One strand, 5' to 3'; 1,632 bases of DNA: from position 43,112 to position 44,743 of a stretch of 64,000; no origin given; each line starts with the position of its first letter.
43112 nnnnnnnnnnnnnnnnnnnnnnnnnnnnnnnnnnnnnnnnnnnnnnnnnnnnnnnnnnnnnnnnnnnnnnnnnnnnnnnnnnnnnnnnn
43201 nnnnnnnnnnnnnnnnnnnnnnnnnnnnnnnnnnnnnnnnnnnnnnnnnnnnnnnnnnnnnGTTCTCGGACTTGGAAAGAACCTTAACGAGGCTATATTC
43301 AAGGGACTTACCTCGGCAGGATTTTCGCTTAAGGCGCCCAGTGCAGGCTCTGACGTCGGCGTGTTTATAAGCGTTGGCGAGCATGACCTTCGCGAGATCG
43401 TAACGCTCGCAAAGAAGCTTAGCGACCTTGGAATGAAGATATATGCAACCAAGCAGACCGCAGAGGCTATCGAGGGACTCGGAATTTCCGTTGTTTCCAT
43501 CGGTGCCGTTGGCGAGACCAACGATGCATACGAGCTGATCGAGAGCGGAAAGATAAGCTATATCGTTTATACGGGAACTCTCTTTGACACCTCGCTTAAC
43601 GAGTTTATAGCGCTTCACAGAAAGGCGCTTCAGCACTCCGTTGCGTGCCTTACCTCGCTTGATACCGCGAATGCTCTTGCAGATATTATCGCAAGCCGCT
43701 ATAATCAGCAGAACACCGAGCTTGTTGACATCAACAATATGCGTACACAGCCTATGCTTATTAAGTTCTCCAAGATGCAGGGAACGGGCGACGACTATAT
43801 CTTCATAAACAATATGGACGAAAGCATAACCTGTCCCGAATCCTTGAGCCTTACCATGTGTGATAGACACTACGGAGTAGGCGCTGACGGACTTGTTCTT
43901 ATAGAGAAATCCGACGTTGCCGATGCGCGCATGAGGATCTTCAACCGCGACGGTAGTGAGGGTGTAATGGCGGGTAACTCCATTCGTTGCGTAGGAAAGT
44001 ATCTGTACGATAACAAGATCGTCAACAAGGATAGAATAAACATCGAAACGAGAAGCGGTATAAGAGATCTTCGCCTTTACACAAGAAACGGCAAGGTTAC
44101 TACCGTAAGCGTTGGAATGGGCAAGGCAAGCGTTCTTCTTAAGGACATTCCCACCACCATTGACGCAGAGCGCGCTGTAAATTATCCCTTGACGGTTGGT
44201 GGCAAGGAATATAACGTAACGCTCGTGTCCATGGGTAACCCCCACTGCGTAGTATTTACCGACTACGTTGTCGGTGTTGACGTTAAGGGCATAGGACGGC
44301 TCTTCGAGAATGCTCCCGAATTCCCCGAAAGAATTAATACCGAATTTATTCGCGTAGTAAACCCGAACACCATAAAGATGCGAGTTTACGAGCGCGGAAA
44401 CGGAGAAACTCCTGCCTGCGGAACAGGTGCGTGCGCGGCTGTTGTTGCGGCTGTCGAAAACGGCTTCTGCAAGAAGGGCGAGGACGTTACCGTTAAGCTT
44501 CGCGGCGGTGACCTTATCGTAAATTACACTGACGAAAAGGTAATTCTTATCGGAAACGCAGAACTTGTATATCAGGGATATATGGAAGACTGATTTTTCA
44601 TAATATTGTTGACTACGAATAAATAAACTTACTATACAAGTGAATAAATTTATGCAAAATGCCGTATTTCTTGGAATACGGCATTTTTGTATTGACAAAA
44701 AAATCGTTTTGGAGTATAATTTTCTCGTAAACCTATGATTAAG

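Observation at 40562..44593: In-frame fusion of carbamoyl-phosphate synthase large subunit with diaminopimelate epimerase (CarB::DapF)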

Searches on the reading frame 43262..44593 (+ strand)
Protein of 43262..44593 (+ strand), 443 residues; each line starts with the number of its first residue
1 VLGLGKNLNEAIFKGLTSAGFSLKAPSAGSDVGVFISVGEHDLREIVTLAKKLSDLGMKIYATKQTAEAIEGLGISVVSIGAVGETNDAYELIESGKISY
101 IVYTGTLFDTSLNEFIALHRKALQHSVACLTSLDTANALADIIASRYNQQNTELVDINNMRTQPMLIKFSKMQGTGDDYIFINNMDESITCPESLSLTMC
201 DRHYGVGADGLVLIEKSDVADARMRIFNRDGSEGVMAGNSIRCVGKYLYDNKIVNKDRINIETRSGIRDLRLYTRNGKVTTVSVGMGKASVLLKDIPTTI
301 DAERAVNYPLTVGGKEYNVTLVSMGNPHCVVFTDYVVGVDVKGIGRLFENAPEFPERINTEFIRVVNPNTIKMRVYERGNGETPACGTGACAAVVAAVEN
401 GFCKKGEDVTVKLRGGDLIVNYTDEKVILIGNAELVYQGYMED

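Call 7: find_homologous_proteins(query=window:43262-44593:+)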
Query window:43262-44593:+ (443 aa): 7911 proteins with E <= 0.001 among 8000 candidates; the best 120 are listed.
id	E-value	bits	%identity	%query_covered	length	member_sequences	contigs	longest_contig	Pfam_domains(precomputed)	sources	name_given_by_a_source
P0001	2.6e-250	848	85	100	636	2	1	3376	PF02142.28,PF15632.12,PF02786.23,PF01678.25,PF02655.20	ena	-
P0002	1.2e-230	784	79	100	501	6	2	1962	PF02142.28,PF01678.25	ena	-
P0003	6.9e-227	771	78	100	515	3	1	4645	PF02142.28,PF01678.25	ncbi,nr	ncbi:MAG: diaminopimelate epimerase, partial [Clostridia bacterium]|nr:diaminopimelate epimerase [Cl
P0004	2.0e-218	743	73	100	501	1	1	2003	PF02142.28,PF01678.25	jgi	jgi:carbamoyl-phosphate synthase large subunit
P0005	5.8e-195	666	66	100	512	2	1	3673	PF02142.28,PF01678.25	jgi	-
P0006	2.7e-192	657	66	100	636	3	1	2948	PF02142.28,PF15632.12,PF02786.23,PF01678.25,PF02655.20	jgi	jgi:carbamoyl-phosphate synthase large subunit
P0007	9.1e-192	655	68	100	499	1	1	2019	PF02142.28,PF01678.25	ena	-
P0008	1.1e-191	655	67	100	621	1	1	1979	PF02142.28,PF15632.12,PF02786.23,PF01678.25,PF02655.20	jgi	jgi:carbamoyl-phosphate synthase large subunit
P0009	1.4e-190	652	65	100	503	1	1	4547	PF02142.28,PF01678.25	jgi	-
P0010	9.3e-190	649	65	100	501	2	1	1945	PF02142.28,PF01678.25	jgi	-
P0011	1.9e-189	648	65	100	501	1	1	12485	PF02142.28,PF01678.25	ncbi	-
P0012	2.1e-189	648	64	100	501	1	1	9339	PF02142.28,PF01678.25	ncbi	-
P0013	3.5e-189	647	67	100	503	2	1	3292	PF02142.28,PF01678.25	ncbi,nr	ncbi:MAG: diaminopimelate epimerase, partial [Clostridia bacterium]|nr:diaminopimelate epimerase [Cl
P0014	2.1e-187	641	65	100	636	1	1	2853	PF02142.28,PF15632.12,PF02786.23,PF01678.25,PF02655.20,PF07478.19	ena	-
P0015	2.9e-187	641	65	100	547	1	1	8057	PF02142.28,PF02786.23,PF01678.25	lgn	-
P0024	1.2e-179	616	99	63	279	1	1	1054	PF01678.25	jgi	-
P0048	4.7e-172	591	61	99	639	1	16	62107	PF02142.28,PF15632.12,PF02786.23,PF01678.25,PF02655.20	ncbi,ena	-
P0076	8.9e-169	580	60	100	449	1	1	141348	PF02142.28,PF01678.25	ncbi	-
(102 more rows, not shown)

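Call 10: find_encoding_contigs(protein=P0076, flank=8000, max_places=3)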
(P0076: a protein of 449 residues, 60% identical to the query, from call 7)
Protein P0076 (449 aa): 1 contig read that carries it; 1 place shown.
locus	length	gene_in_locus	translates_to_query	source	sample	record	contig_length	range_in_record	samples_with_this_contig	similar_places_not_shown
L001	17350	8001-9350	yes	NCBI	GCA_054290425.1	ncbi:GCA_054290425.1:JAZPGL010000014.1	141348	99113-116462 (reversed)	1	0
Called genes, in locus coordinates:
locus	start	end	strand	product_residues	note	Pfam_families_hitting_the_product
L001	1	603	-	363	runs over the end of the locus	PF02311:AraC_binding, PF07883:Cupin_2, PF00165:HTH_AraC (weak), PF12833:HTH_18, PF00165:HTH_AraC (weak)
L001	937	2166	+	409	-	PF00764:Arginosuc_synth, PF20979:Arginosuc_syn_C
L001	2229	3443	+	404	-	PF01960:ArgJ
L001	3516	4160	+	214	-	PF00300:His_Phos_1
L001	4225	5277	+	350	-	PF00988:CPSase_sm_chain, PF00117:GATase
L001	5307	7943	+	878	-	PF25596:CPSase_L_D1, PF02786:CPSase_L_D2, PF02787:CPSase_L_D3, PF25596:CPSase_L_D1, PF02655:ATP-grasp_3, PF02222:ATP-grasp (weak), PF02786:CPSase_L_D2, PF07478:Dala_Dala_lig_C (weak), +3 more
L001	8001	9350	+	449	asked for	PF02142:MGS, PF01678:DAP_epimerase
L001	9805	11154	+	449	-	PF08245:Mur_ligase_M, PF02875:Mur_ligase_C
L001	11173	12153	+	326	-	PF13280:WYL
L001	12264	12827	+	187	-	PF01520:Amidase_3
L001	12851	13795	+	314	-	PF20511:PMI_typeI_cat, PF21621:MPI_cupin_dom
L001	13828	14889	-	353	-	PF03054:tRNA_Me_trans, PF20259:tRNA_Me_trans_M, PF20258:tRNA_Me_trans_C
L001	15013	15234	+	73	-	PF07866:DUF1653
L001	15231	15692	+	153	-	PF02664:LuxS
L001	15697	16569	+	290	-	PF02219:MTHFR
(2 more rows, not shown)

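Call 11: find_encoding_contigs(protein=P0048, flank=8000, max_places=3)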
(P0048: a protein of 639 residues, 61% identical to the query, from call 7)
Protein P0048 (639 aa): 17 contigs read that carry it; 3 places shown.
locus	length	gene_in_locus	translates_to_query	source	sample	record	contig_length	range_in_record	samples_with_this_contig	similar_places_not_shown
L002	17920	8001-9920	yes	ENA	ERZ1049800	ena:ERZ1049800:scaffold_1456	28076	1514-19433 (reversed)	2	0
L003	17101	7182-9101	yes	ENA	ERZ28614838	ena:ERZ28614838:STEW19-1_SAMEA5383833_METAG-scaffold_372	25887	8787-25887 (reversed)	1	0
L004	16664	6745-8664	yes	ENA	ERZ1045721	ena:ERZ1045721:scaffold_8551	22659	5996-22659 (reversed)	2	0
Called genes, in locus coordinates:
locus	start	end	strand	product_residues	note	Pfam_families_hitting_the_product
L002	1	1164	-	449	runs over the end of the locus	PF03553:Na_H_antiporter, PF03600:CitMHS (faint), PF03553:Na_H_antiporter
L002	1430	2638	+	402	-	PF24708:Lip_C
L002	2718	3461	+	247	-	PF01746:tRNA_m1G_MT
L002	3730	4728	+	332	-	PF02729:OTCace_N, PF00185:OTCace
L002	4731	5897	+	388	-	PF00988:CPSase_sm_chain, PF00117:GATase, PF07722:Peptidase_C26 (faint)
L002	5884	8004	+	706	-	PF25596:CPSase_L_D1, PF02786:CPSase_L_D2, PF02787:CPSase_L_D3, PF25596:CPSase_L_D1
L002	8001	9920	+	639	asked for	PF02655:ATP-grasp_3 (weak), PF02786:CPSase_L_D2, PF15632:ATPgrasp_Ter, PF02142:MGS, PF01678:DAP_epimerase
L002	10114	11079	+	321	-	PF00657:Lipase_GDSL, PF13472:Lipase_GDSL_2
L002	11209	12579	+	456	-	PF01266:DAO (faint), PF01494:FAD_binding_3 (faint), PF13450:NAD_binding_8 (weak)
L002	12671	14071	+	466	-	PF01554:MatE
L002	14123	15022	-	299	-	PF00561:Abhydrolase_1, PF12146:Hydrolase_4, PF12697:Abhydrolase_6, PF20408:Abhydrolase_11 (weak)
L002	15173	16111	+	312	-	PF01613:Flavin_Reduct (weak)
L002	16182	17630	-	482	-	PF08323:Glyco_transf_5, PF00534:Glycos_transf_1, PF13692:Glyco_trans_1_4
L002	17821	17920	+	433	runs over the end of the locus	PF01979:Amidohydro_1, PF07969:Amidohydro_3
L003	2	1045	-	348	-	?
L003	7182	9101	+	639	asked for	PF02655:ATP-grasp_3 (weak), PF02786:CPSase_L_D2, PF15632:ATPgrasp_Ter, PF02142:MGS, PF01678:DAP_epimerase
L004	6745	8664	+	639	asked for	PF02655:ATP-grasp_3 (weak), PF02786:CPSase_L_D2, PF15632:ATPgrasp_Ter, PF02142:MGS, PF01678:DAP_epimerase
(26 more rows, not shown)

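Call 15: find_related_loci(query=window:43262-44593:+, collection=genome_contigs, flank=10000)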
Query window:43262-44593:+ (443 aa) in genome_contigs; peptide patterns used: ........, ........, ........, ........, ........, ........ (x = any residue, [..] = any of these).
600 stretches matched a pattern (row limit reached: there are more); 579 encode a relative of the query (tblastn E <= 1e-3); the best 80 are kept; 80 distinct loci.
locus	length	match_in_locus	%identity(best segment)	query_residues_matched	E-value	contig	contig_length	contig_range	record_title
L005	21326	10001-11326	76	1-442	0e+0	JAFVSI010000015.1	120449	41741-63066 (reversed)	MAG: Clostridia bacterium isolate RGIG5350 Sheep_Colon-3__c386, whole genome shotgun sequence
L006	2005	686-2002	67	1-439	0e+0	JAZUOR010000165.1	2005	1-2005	MAG: Acutalibacteraceae bacterium isolate T1900044870_TS20190336.MAGScoT_cleanbin_000048 SGB_3168_k141_1674731, whole ge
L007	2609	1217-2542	63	1-442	0e+0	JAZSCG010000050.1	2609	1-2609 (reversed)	MAG: Feifaniaceae bacterium isolate T1900044917_TS20190383.MAGScoT_cleanbin_000012 SGB_3344_k141_1516395, whole genome s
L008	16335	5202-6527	62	1-442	0e+0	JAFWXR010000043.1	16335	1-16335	MAG: Clostridia bacterium isolate RGIG6165 Sheep_Rectum-1__c767329, whole genome shotgun sequence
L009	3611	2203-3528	63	1-442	0e+0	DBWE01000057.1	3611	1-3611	MAG TPA_asm: Clostridiales bacterium UBA1246 UBA1246_contig_294959, whole genome shotgun sequence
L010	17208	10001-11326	62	1-442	0e+0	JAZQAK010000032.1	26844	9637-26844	MAG: Feifaniaceae bacterium isolate T1900044642_TS20190108.MAGScoT_cleanbin_000095 SGB_1294_k141_57503, whole genome sho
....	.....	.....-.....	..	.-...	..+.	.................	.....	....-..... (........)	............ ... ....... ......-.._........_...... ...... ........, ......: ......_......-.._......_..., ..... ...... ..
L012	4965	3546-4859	64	1-442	0e+0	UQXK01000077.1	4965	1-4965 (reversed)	uncultured Clostridiales bacterium isolate UMGS731 genome assembly, contig: NODE_7786_length_4965_cov_7.112424, whole ge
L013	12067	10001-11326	62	1-442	0e+0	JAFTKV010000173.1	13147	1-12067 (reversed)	MAG: Clostridia bacterium isolate RGIG3910 Roe_deer_Cecum-2__c355264, whole genome shotgun sequence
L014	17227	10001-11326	62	1-442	0e+0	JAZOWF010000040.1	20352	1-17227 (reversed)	MAG: Acutalibacteraceae bacterium isolate T1900045524_YK20190218.MAGScoT_cleanbin_000012 SGB_7661_k141_1570379, whole ge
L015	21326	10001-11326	61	1-442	2e-180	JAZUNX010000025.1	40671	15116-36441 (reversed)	MAG: Acutalibacteraceae bacterium isolate T1900044879_TS20190345.MAGScoT_cleanbin_000017 SGB_3201_k141_2377619, whole ge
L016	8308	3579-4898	63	1-439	2e-180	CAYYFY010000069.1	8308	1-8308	MAG TPA_asm: uncultured Eubacteriales bacterium isolate SRP220891_co1_478 genome assembly, contig: NODE_16862_length_830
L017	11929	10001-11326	62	1-442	4e-179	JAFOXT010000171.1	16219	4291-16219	MAG: Clostridia bacterium isolate RGIG895 Dairy_cattle_Rectum-3__c321499, whole genome shotgun sequence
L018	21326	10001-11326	59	1-442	2e-177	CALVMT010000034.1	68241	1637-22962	MAG: uncultured Clostridia bacterium isolate E09__bin3 genome assembly, contig: E09__k127_3966270, whole genome shotgun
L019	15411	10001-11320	60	1-442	4e-177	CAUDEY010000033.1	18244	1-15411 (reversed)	MAG TPA_asm: uncultured Clostridia bacterium isolate ERR9578208_bin.28_MetaWRAP_v1.3_MAG genome assembly, contig: ERZ185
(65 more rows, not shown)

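Call 56: predict_structure(alignment_id=A1)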
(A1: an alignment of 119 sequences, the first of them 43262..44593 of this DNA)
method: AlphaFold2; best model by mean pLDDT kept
length: 443 residues; sequences in the alignment: 119
mean_pLDDT: 90.6   pTM: 0.78
mean pLDDT of the five models: 90.6, 89.9, 88.9, 88.6, 87.5
residues with pLDDT >= 90: 283; 70-90: 149; 50-70: 10; < 50: 1
segments of 3 or more residues with pLDDT < 50: none
pLDDT, mean of each block of 10 residues (from residue 1): 73 86 76 90 87 89 92 89 85 92 74 86 92 87 80 76 89 94 93 89 88 97 94 90 98 96 95 97 96 94 95 92 95 92 88 90 98 93 93 98 98 97 97 96 87
secondary structure, 60 per line:
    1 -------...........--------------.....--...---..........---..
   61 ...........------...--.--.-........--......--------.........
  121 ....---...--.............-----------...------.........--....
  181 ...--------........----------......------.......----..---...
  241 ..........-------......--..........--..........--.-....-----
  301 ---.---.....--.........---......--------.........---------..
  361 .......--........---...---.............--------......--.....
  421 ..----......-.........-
elements in order: H8-18 E33-37 H46-55 E59-63 H64-71 E78-80 H88-95 E98-103 H112-124 E128-130 H133-145 E166-174 E177-183 H192-199 E210-215 E222-228 H238-250 E258-263 E266-275 E278-287 E308-312 E315-323 E327-332 H341-349 E359-367 E370-377 E381-383 H387-399 E408-413 E416-422 E427-432 E434-442

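Call 61: fold_search(model_id=the predicted structure, library=pdb)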
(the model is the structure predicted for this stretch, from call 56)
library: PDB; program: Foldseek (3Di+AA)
matches with E <= 10: 1574; with E <= 0.001: 131
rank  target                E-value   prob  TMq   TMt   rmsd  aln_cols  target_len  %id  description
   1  9mro_A                4.9e-36  1.00  0.59  0.93   1.5       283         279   42  Crystal structures of a cyanobacterial DAP epimerase bound to either D,L-aziDAP or D,L-alpha-methyl DAP (released 2025-07-16)
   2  2otn_A                2.6e-35  1.00  0.57  0.84   3.2       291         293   39  Crystal structure of the catalytically active form of diaminopimelate epimerase from Bacillus anthracis (released 2008-03-04)
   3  8qzy_A                3.5e-35  1.00  0.54  0.84   3.2       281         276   36  Structural and biochemical characterization of diaminopimelate epimerase from Pseudomonas aeruginosa (released 2024-11-06)
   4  2otn_B                4.1e-33  1.00  0.49  0.71   5.2       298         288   38  Crystal structure of the catalytically active form of diaminopimelate epimerase from Bacillus anthracis (released 2008-03-04)
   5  8qzy_B                9.3e-33  1.00  0.56  0.87   2.9       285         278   35  Structural and biochemical characterization of diaminopimelate epimerase from Pseudomonas aeruginosa (released 2024-11-06)
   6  5ha4_B                3.5e-32  1.00  0.56  0.86   2.8       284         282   36  Structure of a diaminopimelate epimerase from Acinetobacter baumannii (released 2016-01-27)
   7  5ha4_A                3.7e-32  1.00  0.56  0.86   2.8       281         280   37  Structure of a diaminopimelate epimerase from Acinetobacter baumannii (released 2016-01-27)
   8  3ejx_B                7.0e-32  1.00  0.59  0.90   2.0       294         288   37  Crystal structure of diaminopimelate epimerase from Arabidopsis thaliana in complex with LL-AziDAP (released 2009-02-17)
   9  3ejx_D                1.8e-31  1.00  0.59  0.86   4.1       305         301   36  Crystal structure of diaminopimelate epimerase from Arabidopsis thaliana in complex with LL-AziDAP (released 2009-02-17)
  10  3ejx_A                2.3e-31  1.00  0.58  0.89   1.9       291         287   37  Crystal structure of diaminopimelate epimerase from Arabidopsis thaliana in complex with LL-AziDAP (released 2009-02-17)
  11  2q9h                  2.6e-31  1.00  0.54  0.85   3.1       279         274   34  Crystal structure of the C73S mutant of diaminopimelate epimerase (released 2007-10-23)
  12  1bwz                  3.1e-31  1.00  0.54  0.85   3.0       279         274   34  DIAMINOPIMELATE EPIMERASE FROM HEMOPHILUS INFLUENZAE (released 1998-12-16)
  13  2q9j                  8.3e-31  1.00  0.53  0.83   3.3       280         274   34  Crystal structure of the C217S mutant of diaminopimelate epimerase (released 2007-10-23)
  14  4ijz_A                1.4e-30  1.00  0.54  0.83   3.3       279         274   34  Crystal structure of diaminopimelate epimerase from Escherichia coli (released 2013-02-20)
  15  6d13_A                3.7e-30  1.00  0.55  0.85   3.0       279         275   34  Crystal structure of E.coli RppH-DapF complex (released 2018-05-23)
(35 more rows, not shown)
